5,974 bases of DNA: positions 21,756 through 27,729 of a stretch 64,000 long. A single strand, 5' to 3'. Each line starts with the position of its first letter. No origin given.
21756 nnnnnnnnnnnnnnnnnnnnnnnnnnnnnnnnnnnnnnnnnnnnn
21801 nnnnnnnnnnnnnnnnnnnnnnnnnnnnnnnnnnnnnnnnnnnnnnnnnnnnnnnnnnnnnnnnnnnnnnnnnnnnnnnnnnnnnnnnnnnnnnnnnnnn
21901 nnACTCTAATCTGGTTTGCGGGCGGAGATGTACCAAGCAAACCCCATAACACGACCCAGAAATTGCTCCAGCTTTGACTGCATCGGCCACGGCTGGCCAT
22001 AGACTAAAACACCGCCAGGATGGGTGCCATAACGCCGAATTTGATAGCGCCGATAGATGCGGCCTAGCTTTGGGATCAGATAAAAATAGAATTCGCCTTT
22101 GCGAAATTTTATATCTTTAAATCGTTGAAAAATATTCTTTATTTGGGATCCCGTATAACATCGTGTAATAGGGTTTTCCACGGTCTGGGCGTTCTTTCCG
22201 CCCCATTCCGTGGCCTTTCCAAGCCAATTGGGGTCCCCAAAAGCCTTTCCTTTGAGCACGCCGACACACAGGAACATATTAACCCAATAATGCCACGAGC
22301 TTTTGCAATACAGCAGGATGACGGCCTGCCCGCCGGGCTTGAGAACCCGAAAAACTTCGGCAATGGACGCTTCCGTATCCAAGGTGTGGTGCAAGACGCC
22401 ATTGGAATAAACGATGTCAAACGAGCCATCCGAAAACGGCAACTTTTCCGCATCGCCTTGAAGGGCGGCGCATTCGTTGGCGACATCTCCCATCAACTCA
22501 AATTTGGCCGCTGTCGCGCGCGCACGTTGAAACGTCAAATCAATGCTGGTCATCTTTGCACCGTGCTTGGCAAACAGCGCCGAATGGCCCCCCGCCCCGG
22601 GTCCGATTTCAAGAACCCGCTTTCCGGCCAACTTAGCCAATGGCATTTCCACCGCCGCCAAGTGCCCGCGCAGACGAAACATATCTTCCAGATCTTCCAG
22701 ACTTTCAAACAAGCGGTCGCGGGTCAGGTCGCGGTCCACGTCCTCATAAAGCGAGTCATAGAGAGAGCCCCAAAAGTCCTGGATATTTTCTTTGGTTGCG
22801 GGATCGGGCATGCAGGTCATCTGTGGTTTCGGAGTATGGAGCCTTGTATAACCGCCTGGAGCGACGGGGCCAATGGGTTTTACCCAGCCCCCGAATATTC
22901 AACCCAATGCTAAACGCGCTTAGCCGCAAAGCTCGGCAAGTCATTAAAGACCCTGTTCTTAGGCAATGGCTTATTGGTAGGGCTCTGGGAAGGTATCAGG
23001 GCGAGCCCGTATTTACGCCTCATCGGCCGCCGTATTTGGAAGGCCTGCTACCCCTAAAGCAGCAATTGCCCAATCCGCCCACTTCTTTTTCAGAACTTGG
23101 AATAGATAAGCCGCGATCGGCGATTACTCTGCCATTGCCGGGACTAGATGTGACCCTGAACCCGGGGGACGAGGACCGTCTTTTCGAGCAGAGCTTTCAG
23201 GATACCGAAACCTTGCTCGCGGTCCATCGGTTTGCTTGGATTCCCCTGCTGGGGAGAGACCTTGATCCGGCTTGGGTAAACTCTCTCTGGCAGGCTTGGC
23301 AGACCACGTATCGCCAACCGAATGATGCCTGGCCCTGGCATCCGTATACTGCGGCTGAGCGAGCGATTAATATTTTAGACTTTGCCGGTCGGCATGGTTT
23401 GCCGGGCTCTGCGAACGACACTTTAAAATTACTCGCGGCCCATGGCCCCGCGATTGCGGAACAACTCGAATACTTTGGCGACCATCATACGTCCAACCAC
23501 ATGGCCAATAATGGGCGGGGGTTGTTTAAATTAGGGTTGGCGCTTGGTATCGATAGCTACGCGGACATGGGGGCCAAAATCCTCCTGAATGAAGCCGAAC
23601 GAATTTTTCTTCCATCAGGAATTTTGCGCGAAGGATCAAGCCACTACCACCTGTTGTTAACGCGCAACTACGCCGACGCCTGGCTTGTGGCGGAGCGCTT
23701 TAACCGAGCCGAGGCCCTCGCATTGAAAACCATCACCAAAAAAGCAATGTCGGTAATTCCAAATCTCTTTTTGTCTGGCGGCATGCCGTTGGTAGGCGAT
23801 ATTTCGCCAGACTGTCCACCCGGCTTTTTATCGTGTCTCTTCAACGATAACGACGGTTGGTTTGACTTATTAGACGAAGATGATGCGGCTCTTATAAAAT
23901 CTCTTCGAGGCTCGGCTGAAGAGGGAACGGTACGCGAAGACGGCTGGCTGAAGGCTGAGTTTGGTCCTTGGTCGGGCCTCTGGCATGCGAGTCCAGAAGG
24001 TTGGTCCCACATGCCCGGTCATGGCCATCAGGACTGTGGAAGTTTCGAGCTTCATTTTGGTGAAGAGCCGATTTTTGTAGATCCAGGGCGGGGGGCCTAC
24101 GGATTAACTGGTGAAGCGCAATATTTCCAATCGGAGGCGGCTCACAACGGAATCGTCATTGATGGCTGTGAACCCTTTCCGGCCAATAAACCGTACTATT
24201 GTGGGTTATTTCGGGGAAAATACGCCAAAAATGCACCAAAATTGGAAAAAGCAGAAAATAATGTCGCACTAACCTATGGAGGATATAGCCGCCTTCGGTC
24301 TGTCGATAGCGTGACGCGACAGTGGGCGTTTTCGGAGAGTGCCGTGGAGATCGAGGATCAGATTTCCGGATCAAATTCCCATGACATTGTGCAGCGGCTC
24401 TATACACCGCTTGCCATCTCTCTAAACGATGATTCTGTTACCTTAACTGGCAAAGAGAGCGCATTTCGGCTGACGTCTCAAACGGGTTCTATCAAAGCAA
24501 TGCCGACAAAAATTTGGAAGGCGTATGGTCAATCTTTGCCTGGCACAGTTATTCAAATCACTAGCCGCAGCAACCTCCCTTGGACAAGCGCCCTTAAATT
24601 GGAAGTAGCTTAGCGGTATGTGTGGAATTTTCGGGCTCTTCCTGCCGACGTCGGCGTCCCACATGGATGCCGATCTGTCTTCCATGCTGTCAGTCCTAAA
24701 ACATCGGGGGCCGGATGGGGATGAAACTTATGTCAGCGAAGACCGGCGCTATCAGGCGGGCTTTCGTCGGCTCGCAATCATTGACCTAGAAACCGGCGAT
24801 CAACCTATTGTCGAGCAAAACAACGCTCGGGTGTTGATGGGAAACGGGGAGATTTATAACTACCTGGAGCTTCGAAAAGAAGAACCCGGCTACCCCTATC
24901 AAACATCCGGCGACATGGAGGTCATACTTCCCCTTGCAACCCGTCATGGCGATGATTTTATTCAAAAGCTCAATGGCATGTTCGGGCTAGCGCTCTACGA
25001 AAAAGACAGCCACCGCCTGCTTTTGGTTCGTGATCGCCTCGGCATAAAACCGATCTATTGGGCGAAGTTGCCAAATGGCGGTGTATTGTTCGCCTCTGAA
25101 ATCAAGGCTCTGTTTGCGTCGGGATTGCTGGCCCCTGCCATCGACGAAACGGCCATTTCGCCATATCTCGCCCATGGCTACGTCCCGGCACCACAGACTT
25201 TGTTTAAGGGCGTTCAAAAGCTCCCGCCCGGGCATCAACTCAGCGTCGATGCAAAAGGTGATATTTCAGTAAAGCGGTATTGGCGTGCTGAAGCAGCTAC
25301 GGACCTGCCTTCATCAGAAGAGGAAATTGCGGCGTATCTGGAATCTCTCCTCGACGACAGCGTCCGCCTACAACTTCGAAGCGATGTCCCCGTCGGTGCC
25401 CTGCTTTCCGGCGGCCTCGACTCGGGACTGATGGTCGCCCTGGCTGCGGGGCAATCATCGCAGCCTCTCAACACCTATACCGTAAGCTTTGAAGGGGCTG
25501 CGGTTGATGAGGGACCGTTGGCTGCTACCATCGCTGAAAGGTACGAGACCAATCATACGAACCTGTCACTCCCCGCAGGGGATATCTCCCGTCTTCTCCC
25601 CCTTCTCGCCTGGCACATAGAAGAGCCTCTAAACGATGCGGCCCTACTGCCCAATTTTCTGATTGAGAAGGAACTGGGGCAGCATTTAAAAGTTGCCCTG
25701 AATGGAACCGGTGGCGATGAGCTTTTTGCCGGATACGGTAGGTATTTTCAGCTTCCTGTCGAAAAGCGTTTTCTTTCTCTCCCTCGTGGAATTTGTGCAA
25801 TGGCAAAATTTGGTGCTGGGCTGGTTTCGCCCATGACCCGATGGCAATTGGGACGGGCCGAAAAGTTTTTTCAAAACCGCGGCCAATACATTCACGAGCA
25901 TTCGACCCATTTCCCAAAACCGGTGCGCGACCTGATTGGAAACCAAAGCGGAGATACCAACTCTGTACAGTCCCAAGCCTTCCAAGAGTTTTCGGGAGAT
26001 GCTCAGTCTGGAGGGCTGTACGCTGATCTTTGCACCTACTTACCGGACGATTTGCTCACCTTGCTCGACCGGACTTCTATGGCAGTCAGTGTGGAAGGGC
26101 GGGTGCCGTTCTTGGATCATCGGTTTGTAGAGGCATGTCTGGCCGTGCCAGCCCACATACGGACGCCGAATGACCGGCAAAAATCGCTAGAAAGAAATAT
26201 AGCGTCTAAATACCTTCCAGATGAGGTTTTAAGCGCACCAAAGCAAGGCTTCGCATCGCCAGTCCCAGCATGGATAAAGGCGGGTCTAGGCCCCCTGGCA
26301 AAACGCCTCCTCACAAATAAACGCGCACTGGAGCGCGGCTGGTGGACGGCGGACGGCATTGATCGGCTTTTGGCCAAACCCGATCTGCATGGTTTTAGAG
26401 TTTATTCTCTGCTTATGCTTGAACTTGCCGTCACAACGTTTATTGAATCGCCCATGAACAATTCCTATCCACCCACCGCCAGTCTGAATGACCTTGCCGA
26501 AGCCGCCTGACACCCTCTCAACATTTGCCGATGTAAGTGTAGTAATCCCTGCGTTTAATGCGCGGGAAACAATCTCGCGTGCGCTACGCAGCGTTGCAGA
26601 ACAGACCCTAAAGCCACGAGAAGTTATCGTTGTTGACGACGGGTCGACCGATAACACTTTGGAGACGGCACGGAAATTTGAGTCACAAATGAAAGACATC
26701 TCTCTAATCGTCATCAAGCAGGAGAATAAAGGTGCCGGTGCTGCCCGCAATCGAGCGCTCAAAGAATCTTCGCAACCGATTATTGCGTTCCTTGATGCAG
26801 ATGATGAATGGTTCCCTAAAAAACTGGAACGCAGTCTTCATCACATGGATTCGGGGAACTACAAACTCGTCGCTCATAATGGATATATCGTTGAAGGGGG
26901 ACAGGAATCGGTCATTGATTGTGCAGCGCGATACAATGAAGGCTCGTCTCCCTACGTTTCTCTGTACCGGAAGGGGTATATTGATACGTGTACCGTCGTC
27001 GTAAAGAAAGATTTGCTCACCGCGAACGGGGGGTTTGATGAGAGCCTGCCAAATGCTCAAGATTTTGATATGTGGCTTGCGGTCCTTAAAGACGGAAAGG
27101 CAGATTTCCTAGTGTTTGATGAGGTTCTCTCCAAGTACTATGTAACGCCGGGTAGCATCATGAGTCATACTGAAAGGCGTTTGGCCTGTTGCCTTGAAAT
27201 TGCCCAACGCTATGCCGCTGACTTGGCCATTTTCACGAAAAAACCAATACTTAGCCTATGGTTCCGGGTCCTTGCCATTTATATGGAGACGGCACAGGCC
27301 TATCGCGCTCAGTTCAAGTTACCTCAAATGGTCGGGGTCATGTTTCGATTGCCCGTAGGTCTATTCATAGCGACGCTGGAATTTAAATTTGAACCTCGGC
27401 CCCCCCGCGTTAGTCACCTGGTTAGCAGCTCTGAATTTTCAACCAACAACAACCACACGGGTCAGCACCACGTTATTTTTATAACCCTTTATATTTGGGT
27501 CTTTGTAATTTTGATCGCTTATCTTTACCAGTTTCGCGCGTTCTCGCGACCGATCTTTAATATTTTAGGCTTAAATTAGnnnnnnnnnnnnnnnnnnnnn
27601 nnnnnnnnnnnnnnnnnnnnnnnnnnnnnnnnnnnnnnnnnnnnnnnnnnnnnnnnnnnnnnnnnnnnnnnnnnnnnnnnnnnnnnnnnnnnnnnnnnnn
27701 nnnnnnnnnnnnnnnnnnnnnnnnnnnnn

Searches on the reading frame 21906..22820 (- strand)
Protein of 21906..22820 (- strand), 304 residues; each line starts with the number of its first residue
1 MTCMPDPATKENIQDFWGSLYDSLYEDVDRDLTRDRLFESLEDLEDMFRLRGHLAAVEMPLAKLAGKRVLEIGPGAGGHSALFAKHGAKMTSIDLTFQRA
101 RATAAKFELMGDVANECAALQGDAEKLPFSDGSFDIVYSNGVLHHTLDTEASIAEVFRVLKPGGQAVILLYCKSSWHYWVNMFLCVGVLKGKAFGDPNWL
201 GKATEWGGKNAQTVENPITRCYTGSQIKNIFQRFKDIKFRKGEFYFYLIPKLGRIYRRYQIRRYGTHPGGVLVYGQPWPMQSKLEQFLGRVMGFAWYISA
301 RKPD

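Call 64: search_protein_families(library=pfam, proteins=[window:21906-22820:-], max_evalue=0.0001)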
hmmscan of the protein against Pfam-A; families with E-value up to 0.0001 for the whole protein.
window:21906-22820:- (304 aa): 7 families
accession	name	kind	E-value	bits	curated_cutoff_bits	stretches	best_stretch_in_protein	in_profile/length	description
PF08241.18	Methyltransf_11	-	1.1e-21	77.7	21.2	1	70-168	1-95/95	Methyltransferase domain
PF13649.12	Methyltransf_25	-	7.8e-18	65.4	27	1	69-164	1-97/97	Methyltransferase domain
PF13489.12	Methyltransf_23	-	4.1e-15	56.3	27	1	63-234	20-157/164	Methyltransferase domain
PF13847.12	Methyltransf_31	-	1.3e-14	54.6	27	1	65-172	3-113/145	Methyltransferase domain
PF08242.18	Methyltransf_12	-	1.2e-12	48.8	30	1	70-165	1-97/98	Methyltransferase domain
PF01209.24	Ubie_methyltran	-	1.6e-11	44.4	20.1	1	61-174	43-157/233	ubiE/COQ5 methyltransferase family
PF08003.17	Methyltransf_9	-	2.4e-05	23.9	23.8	1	57-168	107-217/315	Protein of unknown function (DUF1698)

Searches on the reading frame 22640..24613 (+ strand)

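Call 13: search_protein_families(library=pfam, proteins=[window:22640-24613:+], max_evalue=0.001)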
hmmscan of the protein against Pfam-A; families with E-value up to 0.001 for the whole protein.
window:22640-24613:+ (657 aa): 1 family
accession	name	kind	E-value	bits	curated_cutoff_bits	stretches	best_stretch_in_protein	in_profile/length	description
PF07940.18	Hepar_II_III_C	-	3.3e-18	66.5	24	1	442-632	20-215/237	Heparinase II/III-like, C-terminal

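Call 38: search_protein_families(library=ncbifam, proteins=[window:22640-24613:+], max_evalue=0.00001)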
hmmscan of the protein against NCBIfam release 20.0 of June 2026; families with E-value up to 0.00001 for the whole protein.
window:22640-24613:+ (657 aa): 0 families

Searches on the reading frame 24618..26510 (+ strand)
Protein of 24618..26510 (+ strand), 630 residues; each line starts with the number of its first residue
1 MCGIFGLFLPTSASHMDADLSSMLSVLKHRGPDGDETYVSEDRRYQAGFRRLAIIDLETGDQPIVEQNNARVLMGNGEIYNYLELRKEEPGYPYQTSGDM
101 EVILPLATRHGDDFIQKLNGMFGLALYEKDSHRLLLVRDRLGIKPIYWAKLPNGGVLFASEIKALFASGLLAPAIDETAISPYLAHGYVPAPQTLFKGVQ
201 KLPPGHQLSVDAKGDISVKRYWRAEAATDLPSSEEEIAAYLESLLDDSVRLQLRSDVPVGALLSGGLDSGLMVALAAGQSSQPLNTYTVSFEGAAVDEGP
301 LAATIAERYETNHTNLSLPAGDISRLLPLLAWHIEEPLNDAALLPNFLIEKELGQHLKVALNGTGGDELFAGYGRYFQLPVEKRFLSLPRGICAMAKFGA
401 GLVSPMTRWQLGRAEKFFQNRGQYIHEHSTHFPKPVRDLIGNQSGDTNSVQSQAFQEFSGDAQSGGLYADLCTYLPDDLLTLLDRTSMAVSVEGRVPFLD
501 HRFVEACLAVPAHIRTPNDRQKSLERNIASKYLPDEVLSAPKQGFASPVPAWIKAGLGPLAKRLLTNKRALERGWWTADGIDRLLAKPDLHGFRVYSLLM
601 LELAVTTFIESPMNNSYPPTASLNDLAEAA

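Call 12: search_protein_families(library=pfam, proteins=[window:24618-26510:+], max_evalue=0.001)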
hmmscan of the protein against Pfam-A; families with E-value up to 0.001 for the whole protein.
window:24618-26510:+ (630 aa): 3 families
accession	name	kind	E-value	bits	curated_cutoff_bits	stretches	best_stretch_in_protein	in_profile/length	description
PF00733.27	Asn_synthase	-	4.7e-83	280.2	21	1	241-599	2-346/354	Asparagine synthase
PF13537.11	GATase_7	-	8.1e-37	126.4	25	1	50-166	2-122/123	Glutamine amidotransferase domain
PF13522.11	GATase_6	-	1.8e-27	96.4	27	1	35-161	4-130/130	Glutamine amidotransferase domain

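Call 38: search_protein_families(library=ncbifam, proteins=[window:24618-26510:+], max_evalue=0.00001)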
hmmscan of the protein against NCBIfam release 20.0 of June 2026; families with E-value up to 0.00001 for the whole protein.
window:24618-26510:+ (630 aa): 7 families
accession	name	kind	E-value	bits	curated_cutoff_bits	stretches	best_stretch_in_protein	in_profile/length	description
TIGR03108.1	eps_aminotran_1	hypoth_equivalog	3e-132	442.4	816.9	1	1-605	1-625/628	XrtA/PEP-CTERM system amidotransferase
TIGR01536.1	asn_synth_AEB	equivalog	8.5e-127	424.3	267.1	1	2-545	1-517/517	asparagine synthase (glutamine-hydrolyzing)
TIGR03104.1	trio_amidotrans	equivalog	2.9e-106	356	570.1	1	1-593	1-569/589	N-acetylglutaminylglutamine amidotransferase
NF006949.0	PRK09431.1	equivalog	1.5e-80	271.3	499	3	1-166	1-166/554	asparagine synthase B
NF033535.1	lass_lactam_cya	exception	8.4e-59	199.7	525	1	1-397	1-404/668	lasso peptide isopeptide bond-forming cyclase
NF033561.1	macrolact_Ik_Al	subfamily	1.6e-22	79.9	300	1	127-317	86-275/561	albusnodin/ikarugamycin family macrolactam cyclase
TIGR01134.1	purF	equivalog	5.1e-07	29.4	350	0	61-165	84-199/432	amidophosphoribosyltransferase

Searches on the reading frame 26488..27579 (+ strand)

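Call 12: search_protein_families(library=pfam, proteins=[window:26488-27579:+], max_evalue=0.001)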
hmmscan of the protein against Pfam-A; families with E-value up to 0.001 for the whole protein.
window:26488-27579:+ (363 aa): 3 families
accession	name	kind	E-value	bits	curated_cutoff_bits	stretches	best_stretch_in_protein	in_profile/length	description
PF00535.33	Glycos_transf_2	-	2e-34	119.4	23.3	1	17-137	1-120/168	Glycosyl transferase family 2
PF10111.15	Glyco_tranf_2_2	-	6.2e-16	59.1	27.3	1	17-120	1-106/276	Glycosyltransferase like family 2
PF13641.12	Glyco_tranf_2_3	-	2.3e-13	51.2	27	1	15-203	2-198/230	Glycosyltransferase like family 2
